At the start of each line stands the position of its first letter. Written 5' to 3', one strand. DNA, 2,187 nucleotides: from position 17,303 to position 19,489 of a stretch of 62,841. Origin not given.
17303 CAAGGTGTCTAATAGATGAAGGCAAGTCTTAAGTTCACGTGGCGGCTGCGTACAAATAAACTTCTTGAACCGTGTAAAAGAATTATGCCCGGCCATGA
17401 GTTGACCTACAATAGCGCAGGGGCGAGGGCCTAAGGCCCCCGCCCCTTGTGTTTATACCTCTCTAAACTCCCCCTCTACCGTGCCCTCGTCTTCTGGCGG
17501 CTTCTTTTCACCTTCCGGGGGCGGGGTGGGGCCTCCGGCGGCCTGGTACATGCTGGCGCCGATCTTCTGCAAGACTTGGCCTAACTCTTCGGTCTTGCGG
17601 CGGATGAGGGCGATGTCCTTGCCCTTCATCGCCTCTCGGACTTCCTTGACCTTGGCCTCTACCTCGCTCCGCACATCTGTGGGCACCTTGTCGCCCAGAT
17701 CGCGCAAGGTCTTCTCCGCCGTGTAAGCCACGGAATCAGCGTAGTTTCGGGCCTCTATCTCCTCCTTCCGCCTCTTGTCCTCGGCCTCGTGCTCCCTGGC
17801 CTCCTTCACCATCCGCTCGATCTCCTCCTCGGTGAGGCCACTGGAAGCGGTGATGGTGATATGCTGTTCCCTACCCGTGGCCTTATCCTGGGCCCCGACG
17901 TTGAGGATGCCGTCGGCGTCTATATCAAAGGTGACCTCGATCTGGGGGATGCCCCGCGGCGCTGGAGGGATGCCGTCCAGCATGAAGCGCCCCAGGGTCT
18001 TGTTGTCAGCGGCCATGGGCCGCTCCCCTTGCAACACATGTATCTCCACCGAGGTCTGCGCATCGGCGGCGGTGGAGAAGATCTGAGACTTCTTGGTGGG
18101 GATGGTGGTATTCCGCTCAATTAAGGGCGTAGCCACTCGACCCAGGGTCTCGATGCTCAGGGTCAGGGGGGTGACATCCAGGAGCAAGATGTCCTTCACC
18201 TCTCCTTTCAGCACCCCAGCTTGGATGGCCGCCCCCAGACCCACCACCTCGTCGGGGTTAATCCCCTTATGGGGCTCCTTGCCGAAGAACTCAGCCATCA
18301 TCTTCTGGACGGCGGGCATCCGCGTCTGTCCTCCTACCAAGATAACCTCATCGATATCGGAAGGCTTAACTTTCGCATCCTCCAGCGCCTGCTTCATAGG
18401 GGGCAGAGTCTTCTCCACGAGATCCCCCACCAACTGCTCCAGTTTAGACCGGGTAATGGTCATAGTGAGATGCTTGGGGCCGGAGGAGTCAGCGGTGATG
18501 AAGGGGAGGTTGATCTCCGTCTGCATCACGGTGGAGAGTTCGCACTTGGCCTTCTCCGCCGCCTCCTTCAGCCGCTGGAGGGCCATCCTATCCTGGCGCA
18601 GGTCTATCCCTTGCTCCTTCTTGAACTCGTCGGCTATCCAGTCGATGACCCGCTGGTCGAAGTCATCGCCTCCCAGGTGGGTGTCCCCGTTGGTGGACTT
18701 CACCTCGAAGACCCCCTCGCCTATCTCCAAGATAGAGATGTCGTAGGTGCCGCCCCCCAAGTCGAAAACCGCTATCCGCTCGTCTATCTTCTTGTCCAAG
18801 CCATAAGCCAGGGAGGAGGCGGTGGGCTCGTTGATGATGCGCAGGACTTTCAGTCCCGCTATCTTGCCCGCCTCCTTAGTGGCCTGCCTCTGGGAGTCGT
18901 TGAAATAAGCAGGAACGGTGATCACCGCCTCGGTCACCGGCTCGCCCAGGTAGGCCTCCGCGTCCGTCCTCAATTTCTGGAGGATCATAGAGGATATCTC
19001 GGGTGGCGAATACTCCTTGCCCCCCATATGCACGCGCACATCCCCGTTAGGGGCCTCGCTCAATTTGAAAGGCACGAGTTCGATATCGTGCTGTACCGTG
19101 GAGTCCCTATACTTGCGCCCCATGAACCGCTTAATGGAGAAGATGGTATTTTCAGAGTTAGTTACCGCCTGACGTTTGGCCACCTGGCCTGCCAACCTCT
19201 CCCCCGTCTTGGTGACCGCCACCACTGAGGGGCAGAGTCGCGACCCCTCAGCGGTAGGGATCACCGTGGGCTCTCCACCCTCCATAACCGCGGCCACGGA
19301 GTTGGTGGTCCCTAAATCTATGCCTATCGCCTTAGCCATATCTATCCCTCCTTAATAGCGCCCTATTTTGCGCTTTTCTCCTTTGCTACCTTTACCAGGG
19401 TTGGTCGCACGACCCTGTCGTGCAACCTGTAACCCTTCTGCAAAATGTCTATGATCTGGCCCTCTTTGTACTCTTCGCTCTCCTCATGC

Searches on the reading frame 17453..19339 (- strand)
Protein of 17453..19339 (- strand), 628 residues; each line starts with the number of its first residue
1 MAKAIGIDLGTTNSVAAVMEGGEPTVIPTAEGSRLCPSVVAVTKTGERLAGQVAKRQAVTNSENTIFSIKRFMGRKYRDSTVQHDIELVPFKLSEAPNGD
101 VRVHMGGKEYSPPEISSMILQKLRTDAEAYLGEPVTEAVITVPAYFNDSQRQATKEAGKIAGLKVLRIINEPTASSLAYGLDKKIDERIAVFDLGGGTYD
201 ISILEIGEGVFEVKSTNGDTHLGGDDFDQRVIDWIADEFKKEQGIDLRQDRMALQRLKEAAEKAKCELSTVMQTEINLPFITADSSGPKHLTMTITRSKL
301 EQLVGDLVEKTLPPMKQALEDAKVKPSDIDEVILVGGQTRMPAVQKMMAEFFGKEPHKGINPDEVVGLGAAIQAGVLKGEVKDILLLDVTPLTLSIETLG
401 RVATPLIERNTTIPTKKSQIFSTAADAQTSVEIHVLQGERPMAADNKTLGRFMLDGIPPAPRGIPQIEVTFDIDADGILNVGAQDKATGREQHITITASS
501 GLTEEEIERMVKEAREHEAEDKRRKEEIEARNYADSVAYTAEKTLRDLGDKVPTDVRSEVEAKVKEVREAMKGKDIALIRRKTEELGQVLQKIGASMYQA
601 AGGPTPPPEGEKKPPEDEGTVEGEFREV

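Call 60: list_cluster_members(proteins=[window:17453-19339:-, window:11688-12797:-, P0001, P0007, P0036])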
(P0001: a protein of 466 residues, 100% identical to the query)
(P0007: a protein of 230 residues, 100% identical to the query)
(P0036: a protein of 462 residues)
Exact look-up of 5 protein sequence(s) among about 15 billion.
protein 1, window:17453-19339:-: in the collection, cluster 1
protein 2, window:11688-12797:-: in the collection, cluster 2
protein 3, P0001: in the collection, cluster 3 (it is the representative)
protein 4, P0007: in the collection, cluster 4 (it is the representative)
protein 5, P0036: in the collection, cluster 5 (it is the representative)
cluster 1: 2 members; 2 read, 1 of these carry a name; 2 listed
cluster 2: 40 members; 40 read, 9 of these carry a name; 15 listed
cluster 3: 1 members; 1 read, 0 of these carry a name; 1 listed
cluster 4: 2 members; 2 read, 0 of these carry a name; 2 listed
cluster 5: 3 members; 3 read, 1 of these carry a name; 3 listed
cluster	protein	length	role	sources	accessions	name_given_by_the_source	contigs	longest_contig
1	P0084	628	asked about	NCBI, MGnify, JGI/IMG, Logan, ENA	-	-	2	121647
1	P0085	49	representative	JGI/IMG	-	hypothetical protein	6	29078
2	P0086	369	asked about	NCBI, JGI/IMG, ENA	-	-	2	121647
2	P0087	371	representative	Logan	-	-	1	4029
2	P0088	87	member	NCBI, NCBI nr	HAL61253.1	MAG TPA: molecular chaperone DnaJ, partial [Chloroflexi bacterium] | molecular chaperone DnaJ [Chloroflexota bacterium]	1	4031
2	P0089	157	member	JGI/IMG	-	molecular chaperone DnaJ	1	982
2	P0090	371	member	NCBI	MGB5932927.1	MAG: molecular chaperone DnaJ [Anaerolineae bacterium]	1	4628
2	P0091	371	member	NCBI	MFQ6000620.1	MAG: molecular chaperone DnaJ [Anaerolineae bacterium]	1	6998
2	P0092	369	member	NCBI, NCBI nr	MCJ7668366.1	MAG: molecular chaperone DnaJ [Anaerolineae bacterium] | molecular chaperone DnaJ [Anaerolineae bacterium]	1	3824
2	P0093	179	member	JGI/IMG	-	molecular chaperone DnaJ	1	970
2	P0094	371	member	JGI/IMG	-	molecular chaperone DnaJ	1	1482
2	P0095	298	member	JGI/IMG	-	molecular chaperone DnaJ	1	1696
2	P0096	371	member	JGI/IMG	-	molecular chaperone DnaJ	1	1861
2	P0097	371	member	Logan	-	-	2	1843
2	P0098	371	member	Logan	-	-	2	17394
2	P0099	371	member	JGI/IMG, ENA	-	-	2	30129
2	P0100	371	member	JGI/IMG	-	-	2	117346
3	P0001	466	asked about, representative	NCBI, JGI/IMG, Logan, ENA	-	-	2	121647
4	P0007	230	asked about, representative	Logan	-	-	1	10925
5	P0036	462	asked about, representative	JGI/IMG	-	hypothetical protein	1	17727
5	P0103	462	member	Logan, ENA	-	-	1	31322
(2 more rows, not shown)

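Call 61: find_encoding_contigs(protein=P0100, flank=10000, max_places=3)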
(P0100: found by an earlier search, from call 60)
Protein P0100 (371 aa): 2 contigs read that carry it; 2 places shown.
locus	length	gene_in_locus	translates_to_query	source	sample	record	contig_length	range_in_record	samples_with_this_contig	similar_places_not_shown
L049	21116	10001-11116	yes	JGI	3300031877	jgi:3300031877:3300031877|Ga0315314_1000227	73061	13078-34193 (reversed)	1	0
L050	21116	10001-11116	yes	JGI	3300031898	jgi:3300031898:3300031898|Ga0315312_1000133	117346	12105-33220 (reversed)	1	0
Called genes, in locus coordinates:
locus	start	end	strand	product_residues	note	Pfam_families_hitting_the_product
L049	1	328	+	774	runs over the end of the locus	PF13231:PMT_2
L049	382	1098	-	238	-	-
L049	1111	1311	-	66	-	PF01476:LysM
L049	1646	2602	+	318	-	PF00535:Glycos_transf_2, PF10111:Glyco_tranf_2_2 (faint), PF13506:Glyco_transf_21 (weak), PF13641:Glyco_tranf_2_3, PF13632:Glyco_trans_2_3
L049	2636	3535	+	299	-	PF00535:Glycos_transf_2, PF13641:Glyco_tranf_2_3, PF13632:Glyco_trans_2_3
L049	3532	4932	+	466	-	PF13727:CoA_binding_3, PF02397:Bac_transf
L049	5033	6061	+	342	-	PF01628:HrcA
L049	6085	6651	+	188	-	PF01025:GrpE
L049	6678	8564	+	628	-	PF00012:HSP70, PF06723:MreB_Mbl, PF02782:FGGY_C (weak)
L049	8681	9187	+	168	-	-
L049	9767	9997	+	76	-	PF15970:HicB-like_2 (weak), PF15919:HicB_lk_antitox, PF21748:UPF0150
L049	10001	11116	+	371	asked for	PF00226:DnaJ, PF01556:DnaJ_C, PF15777:Anti-TRAP (faint), PF27659:CHP02642 (weak), PF00684:DnaJ_CXXCXGXG, PF27439:DnaJ_C_2 (faint)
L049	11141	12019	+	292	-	PF06325:PrmA, PF05175:MTS, PF01135:PCMT (weak), PF03602:Cons_hypoth95 (weak), PF02475:TRM5-TYW2_MTfase (weak), PF13847:Methyltransf_31, PF08241:Methyltransf_11 (weak), PF13649:Methyltransf_25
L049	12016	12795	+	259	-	PF20260:PUA_4 (weak), PF04452:Methyltrans_RNA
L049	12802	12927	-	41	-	-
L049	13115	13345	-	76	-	PF01037:AsnC_trans_reg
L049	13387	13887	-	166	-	PF13420:Acetyltransf_4 (weak), PF00583:Acetyltransf_1, PF13673:Acetyltransf_10, PF13508:Acetyltransf_7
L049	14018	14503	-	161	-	PF09719:C_GCAxxG_C_C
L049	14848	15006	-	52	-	-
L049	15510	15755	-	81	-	-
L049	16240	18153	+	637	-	PF02838:Glyco_hydro_20b, PF00728:Glyco_hydro_20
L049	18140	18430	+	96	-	-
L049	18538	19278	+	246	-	PF00392:GntR, PF08220:HTH_DeoR (weak), PF07702:UTRA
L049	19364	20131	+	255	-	PF13580:SIS_2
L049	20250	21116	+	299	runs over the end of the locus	PF00480:ROK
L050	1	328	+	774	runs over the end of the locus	PF13231:PMT_2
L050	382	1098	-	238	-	-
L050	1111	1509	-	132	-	PF01476:LysM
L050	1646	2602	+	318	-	PF00535:Glycos_transf_2, PF10111:Glyco_tranf_2_2 (faint), PF13506:Glyco_transf_21 (weak), PF13641:Glyco_tranf_2_3, PF13632:Glyco_trans_2_3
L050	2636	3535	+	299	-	PF00535:Glycos_transf_2, PF13641:Glyco_tranf_2_3, PF13632:Glyco_trans_2_3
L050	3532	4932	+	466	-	PF13727:CoA_binding_3, PF02397:Bac_transf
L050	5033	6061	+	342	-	PF01628:HrcA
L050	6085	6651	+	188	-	PF01025:GrpE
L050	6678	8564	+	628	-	PF00012:HSP70, PF06723:MreB_Mbl, PF02782:FGGY_C (weak)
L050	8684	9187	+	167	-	-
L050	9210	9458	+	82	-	-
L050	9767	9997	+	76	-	PF15970:HicB-like_2 (weak), PF15919:HicB_lk_antitox, PF21748:UPF0150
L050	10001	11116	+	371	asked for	PF00226:DnaJ, PF01556:DnaJ_C, PF15777:Anti-TRAP (faint), PF27659:CHP02642 (weak), PF00684:DnaJ_CXXCXGXG, PF27439:DnaJ_C_2 (faint)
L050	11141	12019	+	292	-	PF06325:PrmA, PF05175:MTS, PF01135:PCMT (weak), PF03602:Cons_hypoth95 (weak), PF02475:TRM5-TYW2_MTfase (weak), PF13847:Methyltransf_31, PF08241:Methyltransf_11 (weak), PF13649:Methyltransf_25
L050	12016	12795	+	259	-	PF20260:PUA_4 (weak), PF04452:Methyltrans_RNA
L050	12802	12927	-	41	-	-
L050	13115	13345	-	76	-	PF01037:AsnC_trans_reg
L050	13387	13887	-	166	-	PF13420:Acetyltransf_4 (weak), PF00583:Acetyltransf_1, PF13673:Acetyltransf_10, PF13508:Acetyltransf_7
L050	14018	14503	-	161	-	PF09719:C_GCAxxG_C_C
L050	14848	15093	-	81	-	-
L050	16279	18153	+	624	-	PF02838:Glyco_hydro_20b, PF00728:Glyco_hydro_20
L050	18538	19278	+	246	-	PF00392:GntR, PF08220:HTH_DeoR (weak), PF07702:UTRA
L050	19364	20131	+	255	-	PF13580:SIS_2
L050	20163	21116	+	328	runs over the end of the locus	PF00480:ROK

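Call 62: find_encoding_contigs(protein=P0099, flank=10000, max_places=3)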
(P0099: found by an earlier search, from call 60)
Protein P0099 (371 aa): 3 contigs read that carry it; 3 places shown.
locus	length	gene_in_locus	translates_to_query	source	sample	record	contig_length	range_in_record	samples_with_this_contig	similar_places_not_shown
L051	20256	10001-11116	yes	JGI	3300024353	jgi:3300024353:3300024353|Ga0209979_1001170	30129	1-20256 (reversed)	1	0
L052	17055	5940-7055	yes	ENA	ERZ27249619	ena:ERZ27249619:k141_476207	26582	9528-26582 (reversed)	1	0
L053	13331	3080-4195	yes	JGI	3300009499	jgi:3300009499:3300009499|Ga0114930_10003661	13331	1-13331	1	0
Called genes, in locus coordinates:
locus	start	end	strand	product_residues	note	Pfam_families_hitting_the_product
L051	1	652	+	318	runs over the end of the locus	PF00535:Glycos_transf_2, PF10111:Glyco_tranf_2_2 (faint), PF13506:Glyco_transf_21 (weak), PF13641:Glyco_tranf_2_3, PF13632:Glyco_trans_2_3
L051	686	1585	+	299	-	PF00535:Glycos_transf_2, PF13641:Glyco_tranf_2_3, PF13632:Glyco_trans_2_3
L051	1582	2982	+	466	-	PF13727:CoA_binding_3, PF02397:Bac_transf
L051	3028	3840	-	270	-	PF00665:rve (faint)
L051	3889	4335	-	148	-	-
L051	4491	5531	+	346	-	PF01628:HrcA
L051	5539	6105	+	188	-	PF01025:GrpE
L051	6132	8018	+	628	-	PF00012:HSP70, PF06723:MreB_Mbl, PF02782:FGGY_C (faint)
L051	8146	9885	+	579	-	PF10592:AIPR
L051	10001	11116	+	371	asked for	PF00226:DnaJ, PF01556:DnaJ_C, PF15777:Anti-TRAP (faint), PF27659:CHP02642 (weak), PF00684:DnaJ_CXXCXGXG, PF27439:DnaJ_C_2 (weak)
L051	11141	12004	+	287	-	PF06325:PrmA, PF05175:MTS, PF03602:Cons_hypoth95 (weak), PF01135:PCMT, PF02475:TRM5-TYW2_MTfase, PF12847:Methyltransf_18 (weak), PF13649:Methyltransf_25, PF13847:Methyltransf_31, +3 more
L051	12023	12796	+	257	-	PF20260:PUA_4 (weak), PF04452:Methyltrans_RNA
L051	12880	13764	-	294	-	PF02219:MTHFR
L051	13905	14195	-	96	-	-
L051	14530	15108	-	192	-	PF00583:Acetyltransf_1, PF13673:Acetyltransf_10, PF13508:Acetyltransf_7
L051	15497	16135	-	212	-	-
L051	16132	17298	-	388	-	PF01075:Glyco_transf_9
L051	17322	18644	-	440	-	PF01695:IstB_IS21, PF00308:Bac_DnaA (weak), PF20720:nSTAND3 (faint), PF24883:NPHP3_N (faint), PF00004:AAA (weak), PF01695:IstB_IS21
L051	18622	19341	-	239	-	PF07261:DnaB_2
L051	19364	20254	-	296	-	?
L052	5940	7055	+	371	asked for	PF00226:DnaJ, PF01556:DnaJ_C, PF15777:Anti-TRAP (faint), PF27659:CHP02642 (weak), PF00684:DnaJ_CXXCXGXG, PF27439:DnaJ_C_2 (weak)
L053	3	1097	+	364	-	?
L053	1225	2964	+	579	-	PF10592:AIPR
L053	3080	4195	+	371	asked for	PF00226:DnaJ, PF01556:DnaJ_C, PF15777:Anti-TRAP (faint), PF27659:CHP02642 (weak), PF00684:DnaJ_CXXCXGXG, PF27439:DnaJ_C_2 (weak)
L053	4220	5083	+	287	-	PF06325:PrmA, PF05175:MTS, PF03602:Cons_hypoth95 (weak), PF01135:PCMT, PF02475:TRM5-TYW2_MTfase, PF12847:Methyltransf_18 (weak), PF13649:Methyltransf_25, PF13847:Methyltransf_31, +3 more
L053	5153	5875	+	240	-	PF20260:PUA_4 (weak), PF04452:Methyltrans_RNA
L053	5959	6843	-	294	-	PF02219:MTHFR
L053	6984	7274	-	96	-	-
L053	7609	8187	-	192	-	PF00583:Acetyltransf_1, PF13673:Acetyltransf_10, PF13508:Acetyltransf_7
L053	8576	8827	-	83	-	-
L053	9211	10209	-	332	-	PF01075:Glyco_transf_9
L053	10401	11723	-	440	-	PF01695:IstB_IS21, PF00308:Bac_DnaA (weak), PF20720:nSTAND3 (faint), PF24883:NPHP3_N (faint), PF00004:AAA (weak), PF01695:IstB_IS21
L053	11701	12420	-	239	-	PF07261:DnaB_2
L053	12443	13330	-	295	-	?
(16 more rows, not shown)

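Call 63: find_encoding_contigs(protein=P0098, flank=10000, max_places=3)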
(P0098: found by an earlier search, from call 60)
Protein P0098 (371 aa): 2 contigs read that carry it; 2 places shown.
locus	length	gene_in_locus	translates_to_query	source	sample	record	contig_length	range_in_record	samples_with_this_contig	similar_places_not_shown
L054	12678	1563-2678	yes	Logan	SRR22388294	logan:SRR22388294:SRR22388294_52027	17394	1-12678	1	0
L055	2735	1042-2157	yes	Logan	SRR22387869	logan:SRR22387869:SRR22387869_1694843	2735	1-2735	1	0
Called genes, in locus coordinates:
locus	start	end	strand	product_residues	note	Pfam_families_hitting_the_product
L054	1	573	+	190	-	?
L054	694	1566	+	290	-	-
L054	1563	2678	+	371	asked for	PF00226:DnaJ, PF01556:DnaJ_C, PF15777:Anti-TRAP (faint), PF27659:CHP02642 (faint), PF00684:DnaJ_CXXCXGXG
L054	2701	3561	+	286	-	PF06325:PrmA, PF05175:MTS, PF01135:PCMT, PF03602:Cons_hypoth95 (weak), PF02475:TRM5-TYW2_MTfase, PF13489:Methyltransf_23 (weak), PF13649:Methyltransf_25 (weak), PF13847:Methyltransf_31, +1 more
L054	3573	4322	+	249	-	PF20260:PUA_4, PF04452:Methyltrans_RNA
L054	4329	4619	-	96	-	-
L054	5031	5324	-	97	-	PF08734:GYD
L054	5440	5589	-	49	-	-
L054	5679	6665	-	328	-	-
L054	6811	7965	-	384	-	PF01075:Glyco_transf_9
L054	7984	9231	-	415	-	PF01695:IstB_IS21, PF00308:Bac_DnaA, PF04851:ResIII (faint), PF13191:AAA_16 (faint), PF20720:nSTAND3 (faint), PF24883:NPHP3_N (faint), PF00004:AAA (weak), PF01695:IstB_IS21, +1 more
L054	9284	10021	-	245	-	PF07261:DnaB_2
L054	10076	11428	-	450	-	PF00772:DnaB, PF03796:DnaB_C, PF06745:ATPase (weak), PF13481:AAA_25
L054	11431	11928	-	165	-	PF02577:BFN_dom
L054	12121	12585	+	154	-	PF17032:Zn_ribbon_15 (faint), PF24460:DUF7575 (faint), PF12773:DZR, PF13248:Zn_ribbon_3 (faint)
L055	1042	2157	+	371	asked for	PF00226:DnaJ, PF01556:DnaJ_C, PF15777:Anti-TRAP (faint), PF27659:CHP02642 (faint), PF00684:DnaJ_CXXCXGXG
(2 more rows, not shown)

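Call 65: search_protein_families(library=padloc, proteins=[L054:694-1566:+, L049:8681-9187:+, L050:9210-9458:+, L051:8146-9885:+], max_evalue=0.1)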
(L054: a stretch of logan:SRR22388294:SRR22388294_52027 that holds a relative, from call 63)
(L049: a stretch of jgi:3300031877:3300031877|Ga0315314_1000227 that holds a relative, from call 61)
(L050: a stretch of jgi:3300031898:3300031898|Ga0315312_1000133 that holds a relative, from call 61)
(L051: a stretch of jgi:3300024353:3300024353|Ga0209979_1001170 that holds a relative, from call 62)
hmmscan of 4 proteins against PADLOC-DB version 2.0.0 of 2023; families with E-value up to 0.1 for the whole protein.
L054:694-1566:+ (290 aa): 0 families

L049:8681-9187:+ (168 aa): 0 families

L050:9210-9458:+ (82 aa): 0 families

L051:8146-9885:+ (579 aa): 2 families
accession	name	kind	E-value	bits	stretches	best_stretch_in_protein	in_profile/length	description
PDLC02357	AbiU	-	4.1e-41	139.7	1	119-558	138-535/537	AbiU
PDLC02207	MzaE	-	3.9e-14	50.1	1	208-364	225-389/598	-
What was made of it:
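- Closest known: AbiU / AIPR abortive-infection proteins. Same: They occupy exactly the same dnaK-dnaJ slot in sister genomes L051-L053 (calls 62, 65).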

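Call 78: find_encoding_contigs(protein=P0103, flank=8000, max_places=2)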
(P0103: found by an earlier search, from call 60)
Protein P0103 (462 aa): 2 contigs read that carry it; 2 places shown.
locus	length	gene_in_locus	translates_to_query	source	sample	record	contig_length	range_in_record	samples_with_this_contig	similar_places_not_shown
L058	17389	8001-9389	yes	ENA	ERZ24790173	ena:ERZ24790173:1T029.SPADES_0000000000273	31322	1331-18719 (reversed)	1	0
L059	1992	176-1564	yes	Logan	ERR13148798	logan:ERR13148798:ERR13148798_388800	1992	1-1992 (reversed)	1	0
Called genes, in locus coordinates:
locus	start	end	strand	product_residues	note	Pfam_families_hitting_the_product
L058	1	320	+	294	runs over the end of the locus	PF01541:GIY-YIG (faint)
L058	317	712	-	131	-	-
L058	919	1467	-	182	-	PF09851:SHOCT (weak)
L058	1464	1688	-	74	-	-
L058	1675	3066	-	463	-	PF13360:PQQ_2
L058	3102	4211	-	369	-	-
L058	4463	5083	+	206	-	PF02933:CDC48_2 (faint)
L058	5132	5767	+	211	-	PF00188:CAP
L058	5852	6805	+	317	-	-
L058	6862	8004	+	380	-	-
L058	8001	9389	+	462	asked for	-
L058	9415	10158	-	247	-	-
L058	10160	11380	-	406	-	PF18998:Flg_new_2 (faint)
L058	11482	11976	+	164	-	PF01978:TrmB, PF25213:HVO_A0261_N (weak), PF13412:HTH_24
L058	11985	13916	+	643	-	-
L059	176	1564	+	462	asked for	-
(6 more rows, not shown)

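Call 88: find_encoding_contigs(protein=P0091, flank=7000, max_places=2)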
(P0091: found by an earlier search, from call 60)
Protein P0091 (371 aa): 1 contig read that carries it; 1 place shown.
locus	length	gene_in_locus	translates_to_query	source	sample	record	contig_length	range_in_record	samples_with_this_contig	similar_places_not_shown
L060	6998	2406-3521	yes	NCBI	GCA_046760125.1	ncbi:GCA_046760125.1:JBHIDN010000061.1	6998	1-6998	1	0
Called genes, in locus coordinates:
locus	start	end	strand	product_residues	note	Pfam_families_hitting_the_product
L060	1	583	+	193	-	PF00012:HSP70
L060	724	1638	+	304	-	-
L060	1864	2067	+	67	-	PF02604:PhdYeFM_antitox, PF18506:RelB-like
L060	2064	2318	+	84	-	PF05016:ParE_toxin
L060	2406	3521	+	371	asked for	PF00226:DnaJ, PF01556:DnaJ_C, PF15777:Anti-TRAP (faint), PF27659:CHP02642 (faint), PF00684:DnaJ_CXXCXGXG, PF27439:DnaJ_C_2 (faint)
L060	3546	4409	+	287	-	PF06325:PrmA, PF01135:PCMT, PF05175:MTS, PF03602:Cons_hypoth95 (weak), PF02475:TRM5-TYW2_MTfase (weak), PF13489:Methyltransf_23 (weak), PF13649:Methyltransf_25, PF13847:Methyltransf_31, +3 more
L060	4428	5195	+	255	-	PF20260:PUA_4 (weak), PF04452:Methyltrans_RNA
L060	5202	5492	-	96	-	-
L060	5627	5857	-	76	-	PF01037:AsnC_trans_reg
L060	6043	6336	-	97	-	PF08734:GYD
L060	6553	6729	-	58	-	PF06348:DUF1059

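Call 90: search_protein_families(library=padloc, proteins=[L060:724-1638:+], max_evalue=0.1)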
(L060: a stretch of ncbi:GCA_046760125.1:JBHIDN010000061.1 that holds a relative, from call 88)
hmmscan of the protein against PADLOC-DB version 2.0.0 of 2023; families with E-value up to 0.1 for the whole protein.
L060:724-1638:+ (304 aa): 2 families
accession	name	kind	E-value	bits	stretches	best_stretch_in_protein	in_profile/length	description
PDLC05052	PDC-S61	-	1.8e-08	32.3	1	118-281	75-237/253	-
PDLC03797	RTasPDDEXK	-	0.00012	19.9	1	203-280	131-200/226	DRT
